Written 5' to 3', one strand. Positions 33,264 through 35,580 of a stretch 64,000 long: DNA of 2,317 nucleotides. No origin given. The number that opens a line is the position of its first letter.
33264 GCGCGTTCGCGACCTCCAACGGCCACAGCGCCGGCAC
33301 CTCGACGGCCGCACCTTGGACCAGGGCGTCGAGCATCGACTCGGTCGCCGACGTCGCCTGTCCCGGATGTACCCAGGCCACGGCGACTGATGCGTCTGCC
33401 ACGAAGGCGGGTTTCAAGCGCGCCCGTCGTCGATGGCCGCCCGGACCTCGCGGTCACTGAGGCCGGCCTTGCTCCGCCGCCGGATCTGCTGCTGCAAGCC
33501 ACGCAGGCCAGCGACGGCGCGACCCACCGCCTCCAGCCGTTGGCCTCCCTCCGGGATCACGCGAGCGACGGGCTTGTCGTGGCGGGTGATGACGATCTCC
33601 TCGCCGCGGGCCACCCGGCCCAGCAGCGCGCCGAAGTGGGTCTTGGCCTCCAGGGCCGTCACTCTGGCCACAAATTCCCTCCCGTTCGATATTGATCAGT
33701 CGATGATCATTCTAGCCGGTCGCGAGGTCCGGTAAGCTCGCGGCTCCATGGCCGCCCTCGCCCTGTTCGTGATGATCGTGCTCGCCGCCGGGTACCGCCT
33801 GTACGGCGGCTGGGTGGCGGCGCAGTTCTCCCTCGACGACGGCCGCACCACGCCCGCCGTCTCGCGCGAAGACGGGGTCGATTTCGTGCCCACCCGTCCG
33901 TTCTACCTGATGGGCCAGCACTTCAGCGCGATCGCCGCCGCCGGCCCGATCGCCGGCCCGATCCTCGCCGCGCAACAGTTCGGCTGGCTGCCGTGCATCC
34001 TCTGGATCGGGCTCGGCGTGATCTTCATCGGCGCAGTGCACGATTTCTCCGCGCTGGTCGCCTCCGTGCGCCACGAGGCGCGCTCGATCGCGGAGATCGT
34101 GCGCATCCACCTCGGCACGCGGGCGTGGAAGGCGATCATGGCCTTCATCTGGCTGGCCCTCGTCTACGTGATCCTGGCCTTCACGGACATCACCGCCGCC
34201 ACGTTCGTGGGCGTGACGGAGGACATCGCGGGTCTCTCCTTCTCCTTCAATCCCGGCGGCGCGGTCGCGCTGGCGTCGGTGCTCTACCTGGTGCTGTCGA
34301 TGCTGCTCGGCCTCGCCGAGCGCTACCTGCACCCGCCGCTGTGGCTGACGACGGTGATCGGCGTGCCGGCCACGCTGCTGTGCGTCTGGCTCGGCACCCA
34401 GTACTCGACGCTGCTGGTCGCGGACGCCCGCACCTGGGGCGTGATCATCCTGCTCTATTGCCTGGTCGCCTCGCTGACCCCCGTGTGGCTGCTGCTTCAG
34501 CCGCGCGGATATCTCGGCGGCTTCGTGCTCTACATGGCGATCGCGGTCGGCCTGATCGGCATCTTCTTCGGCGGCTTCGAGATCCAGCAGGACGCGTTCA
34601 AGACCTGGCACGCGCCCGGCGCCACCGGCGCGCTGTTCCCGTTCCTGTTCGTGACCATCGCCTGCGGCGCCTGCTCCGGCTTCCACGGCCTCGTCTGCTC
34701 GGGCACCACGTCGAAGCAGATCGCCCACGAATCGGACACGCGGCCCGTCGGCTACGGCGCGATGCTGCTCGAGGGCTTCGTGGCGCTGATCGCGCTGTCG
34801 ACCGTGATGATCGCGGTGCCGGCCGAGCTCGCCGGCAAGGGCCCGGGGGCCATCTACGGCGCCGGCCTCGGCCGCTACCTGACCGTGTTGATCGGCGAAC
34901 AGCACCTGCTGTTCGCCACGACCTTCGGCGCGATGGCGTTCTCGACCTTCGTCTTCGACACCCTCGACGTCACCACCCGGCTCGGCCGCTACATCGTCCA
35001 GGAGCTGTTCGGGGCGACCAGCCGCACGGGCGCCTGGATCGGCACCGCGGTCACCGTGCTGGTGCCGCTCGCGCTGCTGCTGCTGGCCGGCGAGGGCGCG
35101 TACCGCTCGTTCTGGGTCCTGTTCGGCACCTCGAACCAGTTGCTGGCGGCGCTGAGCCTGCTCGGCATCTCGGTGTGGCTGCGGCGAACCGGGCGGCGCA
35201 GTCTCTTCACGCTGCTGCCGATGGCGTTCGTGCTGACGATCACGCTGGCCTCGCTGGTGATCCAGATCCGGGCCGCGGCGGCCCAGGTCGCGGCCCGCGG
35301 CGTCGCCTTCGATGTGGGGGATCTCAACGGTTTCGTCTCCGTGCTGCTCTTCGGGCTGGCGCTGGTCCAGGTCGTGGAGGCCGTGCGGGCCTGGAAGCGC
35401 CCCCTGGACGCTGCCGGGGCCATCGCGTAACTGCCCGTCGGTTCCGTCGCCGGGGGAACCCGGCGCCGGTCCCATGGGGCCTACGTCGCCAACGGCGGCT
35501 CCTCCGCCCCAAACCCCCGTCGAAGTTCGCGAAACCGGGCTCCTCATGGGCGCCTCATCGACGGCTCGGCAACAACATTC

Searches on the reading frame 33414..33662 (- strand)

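Call 61: search_protein_families(library=pfam, proteins=[window:33414-33662:-], max_evalue=0.001)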
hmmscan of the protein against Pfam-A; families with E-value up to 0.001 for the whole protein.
window:33414-33662:- (82 aa): 1 family
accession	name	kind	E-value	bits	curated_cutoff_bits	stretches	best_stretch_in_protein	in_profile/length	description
PF02604.26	PhdYeFM_antitox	-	8.4e-10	38.7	29.8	1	5-38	8-42/74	Antitoxin Phd_YefM, type II toxin-antitoxin system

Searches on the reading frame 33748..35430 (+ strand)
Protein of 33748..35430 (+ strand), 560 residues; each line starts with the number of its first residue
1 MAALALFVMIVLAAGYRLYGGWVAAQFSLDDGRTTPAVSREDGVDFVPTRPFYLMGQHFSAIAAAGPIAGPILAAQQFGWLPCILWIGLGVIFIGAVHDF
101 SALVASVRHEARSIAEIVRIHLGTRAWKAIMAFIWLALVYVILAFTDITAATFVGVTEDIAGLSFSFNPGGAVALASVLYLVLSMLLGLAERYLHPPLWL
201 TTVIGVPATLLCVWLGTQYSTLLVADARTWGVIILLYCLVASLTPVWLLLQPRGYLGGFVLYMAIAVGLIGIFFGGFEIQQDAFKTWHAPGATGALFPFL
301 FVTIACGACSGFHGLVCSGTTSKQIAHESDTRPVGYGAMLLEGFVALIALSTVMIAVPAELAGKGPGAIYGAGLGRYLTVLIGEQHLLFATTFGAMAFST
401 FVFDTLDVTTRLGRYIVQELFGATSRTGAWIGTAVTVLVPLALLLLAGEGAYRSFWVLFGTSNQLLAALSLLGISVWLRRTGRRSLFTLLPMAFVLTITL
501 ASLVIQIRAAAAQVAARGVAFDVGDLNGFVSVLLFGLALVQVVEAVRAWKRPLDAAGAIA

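Call 61: search_protein_families(library=pfam, proteins=[window:33748-35430:+], max_evalue=0.001)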
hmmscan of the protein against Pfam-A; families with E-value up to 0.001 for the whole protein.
window:33748-35430:+ (560 aa): 1 family
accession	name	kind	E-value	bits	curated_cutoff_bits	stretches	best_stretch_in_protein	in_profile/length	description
PF02554.20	CstA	-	3e-127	426.1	27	2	4-356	5-354/560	Carbon starvation protein CstA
